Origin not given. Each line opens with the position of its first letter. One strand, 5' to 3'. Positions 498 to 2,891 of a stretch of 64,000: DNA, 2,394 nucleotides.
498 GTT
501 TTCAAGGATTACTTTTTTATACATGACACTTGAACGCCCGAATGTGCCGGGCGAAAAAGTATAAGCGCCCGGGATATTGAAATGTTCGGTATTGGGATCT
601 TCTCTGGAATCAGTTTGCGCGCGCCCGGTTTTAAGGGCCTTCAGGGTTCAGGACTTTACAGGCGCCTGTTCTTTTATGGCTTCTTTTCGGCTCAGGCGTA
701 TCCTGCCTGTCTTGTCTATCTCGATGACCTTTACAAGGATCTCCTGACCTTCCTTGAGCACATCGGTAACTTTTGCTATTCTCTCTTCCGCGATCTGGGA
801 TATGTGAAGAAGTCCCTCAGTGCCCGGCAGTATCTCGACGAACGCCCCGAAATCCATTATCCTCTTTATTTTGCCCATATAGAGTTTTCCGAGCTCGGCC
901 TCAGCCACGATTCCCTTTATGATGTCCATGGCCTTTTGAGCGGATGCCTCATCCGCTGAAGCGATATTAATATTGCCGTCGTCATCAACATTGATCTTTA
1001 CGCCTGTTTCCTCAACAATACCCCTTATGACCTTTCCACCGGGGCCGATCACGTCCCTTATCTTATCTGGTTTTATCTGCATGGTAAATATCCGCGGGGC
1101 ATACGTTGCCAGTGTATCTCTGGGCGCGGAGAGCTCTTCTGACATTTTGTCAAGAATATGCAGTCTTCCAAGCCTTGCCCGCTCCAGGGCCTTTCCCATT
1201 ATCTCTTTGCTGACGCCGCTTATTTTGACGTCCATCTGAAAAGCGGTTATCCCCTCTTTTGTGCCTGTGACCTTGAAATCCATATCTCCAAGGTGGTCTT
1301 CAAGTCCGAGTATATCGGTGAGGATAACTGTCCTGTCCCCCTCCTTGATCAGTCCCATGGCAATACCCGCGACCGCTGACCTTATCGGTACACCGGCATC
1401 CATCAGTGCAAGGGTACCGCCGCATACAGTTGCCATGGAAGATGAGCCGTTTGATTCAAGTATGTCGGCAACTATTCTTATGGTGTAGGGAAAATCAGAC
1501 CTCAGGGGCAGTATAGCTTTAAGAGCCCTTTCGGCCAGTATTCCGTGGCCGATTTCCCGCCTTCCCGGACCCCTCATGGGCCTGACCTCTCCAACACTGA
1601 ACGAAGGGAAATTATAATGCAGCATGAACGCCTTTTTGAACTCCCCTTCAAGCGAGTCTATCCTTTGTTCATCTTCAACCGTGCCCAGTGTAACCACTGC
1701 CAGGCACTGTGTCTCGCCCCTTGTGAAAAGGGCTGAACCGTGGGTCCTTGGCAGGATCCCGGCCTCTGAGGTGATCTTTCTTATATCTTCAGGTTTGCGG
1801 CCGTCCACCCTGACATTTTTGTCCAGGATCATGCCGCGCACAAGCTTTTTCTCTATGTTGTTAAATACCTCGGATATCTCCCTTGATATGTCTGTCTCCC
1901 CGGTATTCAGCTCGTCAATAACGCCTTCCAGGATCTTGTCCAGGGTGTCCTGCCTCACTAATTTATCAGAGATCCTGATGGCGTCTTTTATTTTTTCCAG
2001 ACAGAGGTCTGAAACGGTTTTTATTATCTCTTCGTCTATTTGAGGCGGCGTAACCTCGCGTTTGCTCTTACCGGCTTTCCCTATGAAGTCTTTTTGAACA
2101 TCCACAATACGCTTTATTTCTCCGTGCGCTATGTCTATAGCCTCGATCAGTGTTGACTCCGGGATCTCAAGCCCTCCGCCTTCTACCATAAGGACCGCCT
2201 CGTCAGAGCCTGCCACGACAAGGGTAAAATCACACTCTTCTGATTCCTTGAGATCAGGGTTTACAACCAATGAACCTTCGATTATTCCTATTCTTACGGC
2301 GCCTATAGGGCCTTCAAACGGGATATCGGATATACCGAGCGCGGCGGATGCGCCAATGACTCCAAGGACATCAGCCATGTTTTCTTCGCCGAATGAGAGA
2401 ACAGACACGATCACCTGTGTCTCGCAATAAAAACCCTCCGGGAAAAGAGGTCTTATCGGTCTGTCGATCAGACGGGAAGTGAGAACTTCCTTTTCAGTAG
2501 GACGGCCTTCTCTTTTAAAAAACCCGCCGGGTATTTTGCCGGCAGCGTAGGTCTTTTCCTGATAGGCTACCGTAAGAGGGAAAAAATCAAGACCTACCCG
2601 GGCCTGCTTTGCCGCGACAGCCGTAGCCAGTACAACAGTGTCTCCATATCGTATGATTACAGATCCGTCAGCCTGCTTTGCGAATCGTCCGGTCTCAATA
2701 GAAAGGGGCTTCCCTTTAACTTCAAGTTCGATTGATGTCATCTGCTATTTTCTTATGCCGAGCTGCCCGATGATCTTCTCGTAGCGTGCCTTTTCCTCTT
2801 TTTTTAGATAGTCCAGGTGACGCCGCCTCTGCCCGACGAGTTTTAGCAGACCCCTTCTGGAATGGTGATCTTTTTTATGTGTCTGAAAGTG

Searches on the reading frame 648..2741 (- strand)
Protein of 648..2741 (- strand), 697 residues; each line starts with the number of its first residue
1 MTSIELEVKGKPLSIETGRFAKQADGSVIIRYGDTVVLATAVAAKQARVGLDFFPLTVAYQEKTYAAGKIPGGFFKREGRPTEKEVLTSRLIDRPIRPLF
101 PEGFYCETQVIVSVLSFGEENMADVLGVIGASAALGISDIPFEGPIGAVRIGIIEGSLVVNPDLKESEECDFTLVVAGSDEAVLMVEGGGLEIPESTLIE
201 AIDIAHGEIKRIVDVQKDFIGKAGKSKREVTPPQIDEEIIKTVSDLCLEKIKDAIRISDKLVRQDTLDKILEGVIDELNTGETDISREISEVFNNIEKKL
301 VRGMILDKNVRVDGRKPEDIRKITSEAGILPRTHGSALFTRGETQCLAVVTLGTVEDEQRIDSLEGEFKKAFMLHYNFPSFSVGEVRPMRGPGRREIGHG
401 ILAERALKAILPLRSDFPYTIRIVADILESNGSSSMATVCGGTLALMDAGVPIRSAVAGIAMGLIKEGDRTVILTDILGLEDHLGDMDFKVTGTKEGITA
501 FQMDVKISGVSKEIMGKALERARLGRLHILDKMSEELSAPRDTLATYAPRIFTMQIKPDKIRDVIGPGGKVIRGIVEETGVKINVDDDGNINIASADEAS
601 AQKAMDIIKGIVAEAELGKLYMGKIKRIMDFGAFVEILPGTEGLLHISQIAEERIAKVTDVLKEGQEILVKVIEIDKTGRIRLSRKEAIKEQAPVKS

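Call 29: search_protein_families(library=pfam, proteins=[window:648-2741:-], max_evalue=0.00001)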
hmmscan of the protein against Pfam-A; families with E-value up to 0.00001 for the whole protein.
window:648-2741:- (697 aa): 5 families
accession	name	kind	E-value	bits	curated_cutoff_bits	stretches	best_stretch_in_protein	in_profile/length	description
PF01138.27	RNase_PH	-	4.1e-61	205.6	25.5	2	11-141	3-130/130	3' exoribonuclease family, domain 1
PF03725.20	RNase_PH_C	-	8.6e-22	77.3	20.8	1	144-206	1-65/67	3' exoribonuclease family, domain 2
PF00575.29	S1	-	1.2e-19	70.9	22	1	616-686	3-74/74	S1 RNA binding domain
PF03726.19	PNPase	-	3.5e-16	59.9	24.6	1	239-316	2-81/81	Polyribonucleotide nucleotidyltransferase, RNA binding domain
PF00013.35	KH_1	-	6.7e-11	42.2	21.5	1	552-609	2-65/66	KH domain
